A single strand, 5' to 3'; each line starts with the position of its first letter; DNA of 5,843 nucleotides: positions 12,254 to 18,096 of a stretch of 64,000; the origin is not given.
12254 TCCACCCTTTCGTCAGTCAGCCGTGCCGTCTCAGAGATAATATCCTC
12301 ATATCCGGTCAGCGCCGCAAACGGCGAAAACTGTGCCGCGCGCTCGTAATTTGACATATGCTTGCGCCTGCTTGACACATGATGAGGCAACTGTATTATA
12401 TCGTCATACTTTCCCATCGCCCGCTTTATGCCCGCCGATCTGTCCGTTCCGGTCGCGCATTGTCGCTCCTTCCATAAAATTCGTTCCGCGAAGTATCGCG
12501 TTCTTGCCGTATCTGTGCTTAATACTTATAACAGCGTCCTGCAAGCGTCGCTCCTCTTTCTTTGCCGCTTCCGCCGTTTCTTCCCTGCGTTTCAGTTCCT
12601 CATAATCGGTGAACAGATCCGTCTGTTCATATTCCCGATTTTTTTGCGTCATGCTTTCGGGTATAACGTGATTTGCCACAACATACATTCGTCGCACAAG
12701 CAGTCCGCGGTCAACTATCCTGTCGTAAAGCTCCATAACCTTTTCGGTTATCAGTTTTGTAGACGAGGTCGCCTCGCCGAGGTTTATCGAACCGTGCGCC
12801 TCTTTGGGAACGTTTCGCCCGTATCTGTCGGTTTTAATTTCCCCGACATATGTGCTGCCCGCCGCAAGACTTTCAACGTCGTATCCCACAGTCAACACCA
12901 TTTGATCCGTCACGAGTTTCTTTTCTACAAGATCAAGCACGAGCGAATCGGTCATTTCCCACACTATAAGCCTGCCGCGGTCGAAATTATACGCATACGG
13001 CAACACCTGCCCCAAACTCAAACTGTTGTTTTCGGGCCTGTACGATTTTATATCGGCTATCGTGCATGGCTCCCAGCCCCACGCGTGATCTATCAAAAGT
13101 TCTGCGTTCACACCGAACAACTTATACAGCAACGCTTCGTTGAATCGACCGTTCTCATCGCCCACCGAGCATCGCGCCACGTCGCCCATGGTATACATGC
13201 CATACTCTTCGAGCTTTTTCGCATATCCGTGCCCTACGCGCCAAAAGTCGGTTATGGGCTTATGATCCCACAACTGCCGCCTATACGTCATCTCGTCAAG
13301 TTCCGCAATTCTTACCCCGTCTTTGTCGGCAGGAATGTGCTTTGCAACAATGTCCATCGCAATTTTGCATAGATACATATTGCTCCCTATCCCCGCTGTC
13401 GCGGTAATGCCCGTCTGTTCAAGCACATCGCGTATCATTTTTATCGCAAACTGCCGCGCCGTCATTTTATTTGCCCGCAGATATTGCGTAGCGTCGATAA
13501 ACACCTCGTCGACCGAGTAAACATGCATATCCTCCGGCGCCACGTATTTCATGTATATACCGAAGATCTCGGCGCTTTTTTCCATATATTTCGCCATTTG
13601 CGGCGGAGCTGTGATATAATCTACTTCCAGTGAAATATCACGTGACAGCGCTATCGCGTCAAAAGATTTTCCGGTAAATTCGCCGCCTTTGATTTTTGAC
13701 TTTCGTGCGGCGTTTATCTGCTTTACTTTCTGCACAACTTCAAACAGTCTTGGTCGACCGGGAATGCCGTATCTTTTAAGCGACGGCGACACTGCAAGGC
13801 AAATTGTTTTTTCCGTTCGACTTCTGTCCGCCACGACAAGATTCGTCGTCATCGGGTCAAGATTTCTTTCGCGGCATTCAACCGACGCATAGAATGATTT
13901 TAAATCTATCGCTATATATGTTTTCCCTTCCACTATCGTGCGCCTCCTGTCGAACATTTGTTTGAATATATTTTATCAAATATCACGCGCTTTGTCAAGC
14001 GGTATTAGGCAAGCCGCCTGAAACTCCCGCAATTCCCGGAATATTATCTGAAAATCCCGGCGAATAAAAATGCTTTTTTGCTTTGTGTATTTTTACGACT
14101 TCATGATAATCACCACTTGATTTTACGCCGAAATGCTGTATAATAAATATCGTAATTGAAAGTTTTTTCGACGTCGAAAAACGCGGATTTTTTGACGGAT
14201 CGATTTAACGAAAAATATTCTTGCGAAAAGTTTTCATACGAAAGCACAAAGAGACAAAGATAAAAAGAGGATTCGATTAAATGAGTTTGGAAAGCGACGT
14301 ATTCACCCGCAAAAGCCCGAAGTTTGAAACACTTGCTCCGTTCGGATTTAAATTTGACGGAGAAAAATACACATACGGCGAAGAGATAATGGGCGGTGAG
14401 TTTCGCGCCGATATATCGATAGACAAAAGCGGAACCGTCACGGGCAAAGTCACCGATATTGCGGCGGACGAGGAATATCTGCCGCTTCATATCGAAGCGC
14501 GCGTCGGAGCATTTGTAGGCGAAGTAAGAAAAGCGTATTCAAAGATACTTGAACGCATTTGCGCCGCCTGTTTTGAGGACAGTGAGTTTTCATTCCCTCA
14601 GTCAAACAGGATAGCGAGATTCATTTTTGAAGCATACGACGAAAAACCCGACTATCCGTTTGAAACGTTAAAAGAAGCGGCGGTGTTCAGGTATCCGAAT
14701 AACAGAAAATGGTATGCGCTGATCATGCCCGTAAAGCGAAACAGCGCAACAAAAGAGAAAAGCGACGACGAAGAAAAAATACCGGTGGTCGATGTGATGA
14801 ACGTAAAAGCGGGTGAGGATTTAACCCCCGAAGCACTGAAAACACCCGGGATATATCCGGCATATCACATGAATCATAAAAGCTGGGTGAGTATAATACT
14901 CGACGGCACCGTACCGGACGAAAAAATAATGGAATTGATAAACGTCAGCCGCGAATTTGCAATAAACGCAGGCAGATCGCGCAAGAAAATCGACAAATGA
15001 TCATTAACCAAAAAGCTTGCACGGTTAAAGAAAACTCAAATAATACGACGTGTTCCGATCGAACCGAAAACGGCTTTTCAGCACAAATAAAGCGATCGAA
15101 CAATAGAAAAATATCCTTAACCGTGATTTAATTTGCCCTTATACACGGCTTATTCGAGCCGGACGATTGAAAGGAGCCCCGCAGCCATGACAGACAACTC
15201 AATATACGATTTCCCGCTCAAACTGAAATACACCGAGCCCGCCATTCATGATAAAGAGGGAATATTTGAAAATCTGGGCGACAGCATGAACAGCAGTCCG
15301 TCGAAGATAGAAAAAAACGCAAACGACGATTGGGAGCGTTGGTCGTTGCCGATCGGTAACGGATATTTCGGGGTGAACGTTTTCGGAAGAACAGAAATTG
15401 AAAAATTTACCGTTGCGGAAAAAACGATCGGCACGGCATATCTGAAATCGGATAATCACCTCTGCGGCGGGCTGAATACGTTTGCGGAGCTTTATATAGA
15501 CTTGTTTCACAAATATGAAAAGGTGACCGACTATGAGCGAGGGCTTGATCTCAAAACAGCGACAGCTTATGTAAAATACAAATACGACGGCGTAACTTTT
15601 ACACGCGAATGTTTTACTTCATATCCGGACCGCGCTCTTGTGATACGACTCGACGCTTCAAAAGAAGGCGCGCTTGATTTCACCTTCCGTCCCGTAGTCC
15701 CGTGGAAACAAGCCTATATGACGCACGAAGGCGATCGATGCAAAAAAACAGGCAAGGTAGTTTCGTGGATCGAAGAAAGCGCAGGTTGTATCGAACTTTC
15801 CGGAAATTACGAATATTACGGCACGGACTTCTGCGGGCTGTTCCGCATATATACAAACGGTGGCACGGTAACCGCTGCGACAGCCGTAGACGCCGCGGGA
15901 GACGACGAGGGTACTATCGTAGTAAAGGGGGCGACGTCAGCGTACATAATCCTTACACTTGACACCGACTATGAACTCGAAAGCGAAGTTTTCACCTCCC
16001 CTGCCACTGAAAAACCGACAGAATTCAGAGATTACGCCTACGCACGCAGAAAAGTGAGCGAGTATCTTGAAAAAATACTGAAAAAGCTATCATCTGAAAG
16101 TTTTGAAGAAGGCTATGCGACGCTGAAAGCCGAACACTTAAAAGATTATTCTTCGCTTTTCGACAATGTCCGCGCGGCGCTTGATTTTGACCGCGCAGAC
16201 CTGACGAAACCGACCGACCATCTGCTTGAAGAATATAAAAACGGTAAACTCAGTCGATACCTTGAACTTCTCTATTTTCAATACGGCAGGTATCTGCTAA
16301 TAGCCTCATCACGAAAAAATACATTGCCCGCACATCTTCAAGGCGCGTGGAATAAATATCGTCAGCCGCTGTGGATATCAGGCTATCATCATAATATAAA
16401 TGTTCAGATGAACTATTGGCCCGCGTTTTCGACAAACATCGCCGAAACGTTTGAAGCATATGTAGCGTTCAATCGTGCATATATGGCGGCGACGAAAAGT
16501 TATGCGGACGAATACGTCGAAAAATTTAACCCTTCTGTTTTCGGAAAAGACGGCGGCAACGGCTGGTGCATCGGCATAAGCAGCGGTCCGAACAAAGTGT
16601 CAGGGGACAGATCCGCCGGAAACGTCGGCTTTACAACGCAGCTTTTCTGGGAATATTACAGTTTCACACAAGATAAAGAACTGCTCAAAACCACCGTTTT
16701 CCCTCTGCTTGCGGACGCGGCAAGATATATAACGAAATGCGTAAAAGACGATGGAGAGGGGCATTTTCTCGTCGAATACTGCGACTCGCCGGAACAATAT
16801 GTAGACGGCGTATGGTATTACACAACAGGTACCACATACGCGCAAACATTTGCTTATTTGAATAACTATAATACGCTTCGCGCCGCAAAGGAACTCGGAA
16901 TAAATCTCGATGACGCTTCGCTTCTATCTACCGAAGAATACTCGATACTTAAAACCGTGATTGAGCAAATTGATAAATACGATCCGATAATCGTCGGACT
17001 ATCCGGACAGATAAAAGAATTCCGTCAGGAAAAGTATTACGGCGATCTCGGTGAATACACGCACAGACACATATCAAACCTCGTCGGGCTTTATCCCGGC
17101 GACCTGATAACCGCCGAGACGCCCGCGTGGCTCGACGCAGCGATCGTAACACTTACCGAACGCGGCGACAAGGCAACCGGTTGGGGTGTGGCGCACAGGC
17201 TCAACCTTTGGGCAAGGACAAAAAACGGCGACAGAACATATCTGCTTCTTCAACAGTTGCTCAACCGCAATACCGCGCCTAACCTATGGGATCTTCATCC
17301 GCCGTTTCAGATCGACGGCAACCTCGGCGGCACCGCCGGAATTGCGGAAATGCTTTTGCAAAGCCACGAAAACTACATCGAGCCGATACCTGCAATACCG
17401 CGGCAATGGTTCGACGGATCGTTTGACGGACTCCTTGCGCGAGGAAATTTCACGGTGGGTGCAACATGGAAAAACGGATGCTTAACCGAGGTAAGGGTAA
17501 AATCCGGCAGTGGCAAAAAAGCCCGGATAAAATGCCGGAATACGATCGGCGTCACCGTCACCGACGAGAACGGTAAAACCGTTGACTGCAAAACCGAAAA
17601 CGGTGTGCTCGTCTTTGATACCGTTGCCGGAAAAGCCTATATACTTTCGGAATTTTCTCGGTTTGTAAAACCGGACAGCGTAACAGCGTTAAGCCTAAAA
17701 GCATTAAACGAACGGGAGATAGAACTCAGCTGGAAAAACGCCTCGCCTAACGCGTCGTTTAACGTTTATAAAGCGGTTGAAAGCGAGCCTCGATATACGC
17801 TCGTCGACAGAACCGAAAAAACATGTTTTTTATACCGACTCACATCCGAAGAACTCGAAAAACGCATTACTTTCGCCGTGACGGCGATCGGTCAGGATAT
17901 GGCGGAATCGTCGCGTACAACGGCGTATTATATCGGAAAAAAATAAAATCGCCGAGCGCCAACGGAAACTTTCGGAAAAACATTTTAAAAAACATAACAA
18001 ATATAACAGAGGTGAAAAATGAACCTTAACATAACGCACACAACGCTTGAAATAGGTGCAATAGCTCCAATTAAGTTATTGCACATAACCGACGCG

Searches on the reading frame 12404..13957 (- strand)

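Call 64: search_protein_families(library=pfam, proteins=[window:12404-13957:-], max_evalue=0.00001)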
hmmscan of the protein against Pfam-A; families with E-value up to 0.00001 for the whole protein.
window:12404-13957:- (517 aa): 2 families
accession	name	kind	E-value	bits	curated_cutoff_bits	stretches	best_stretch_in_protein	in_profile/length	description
PF00817.25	IMS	-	6.1e-26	91.5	23.2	1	17-202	1-148/148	impB/mucB/samB family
PF11799.13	IMS_C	-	1.5e-08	35.5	20.7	1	315-439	6-107/109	impB/mucB/samB family C-terminal domain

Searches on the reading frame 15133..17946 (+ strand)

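Call 21: search_protein_families(library=pfam, proteins=[window:15133-17946:+], max_evalue=0.0001)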
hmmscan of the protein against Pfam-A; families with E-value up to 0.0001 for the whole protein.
window:15133-17946:+ (937 aa): 3 families
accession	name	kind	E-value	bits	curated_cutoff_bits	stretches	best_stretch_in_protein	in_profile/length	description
PF22124.2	Glyco_hydro_95_cat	-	3.9e-110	369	27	1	327-741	1-408/408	Glycosyl hydrolase family 95 catalytic domain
PF14498.12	Glyco_hyd_65N_2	-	2.2e-32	113.4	27.7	1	115-281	89-232/234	Glycosyl hydrolase family 65, N-terminal domain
PF21307.2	Glyco_hydro_95_C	-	2.5e-25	89.2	27.6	1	743-838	1-94/94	Glycoside hydrolase family 95, C-terminal domain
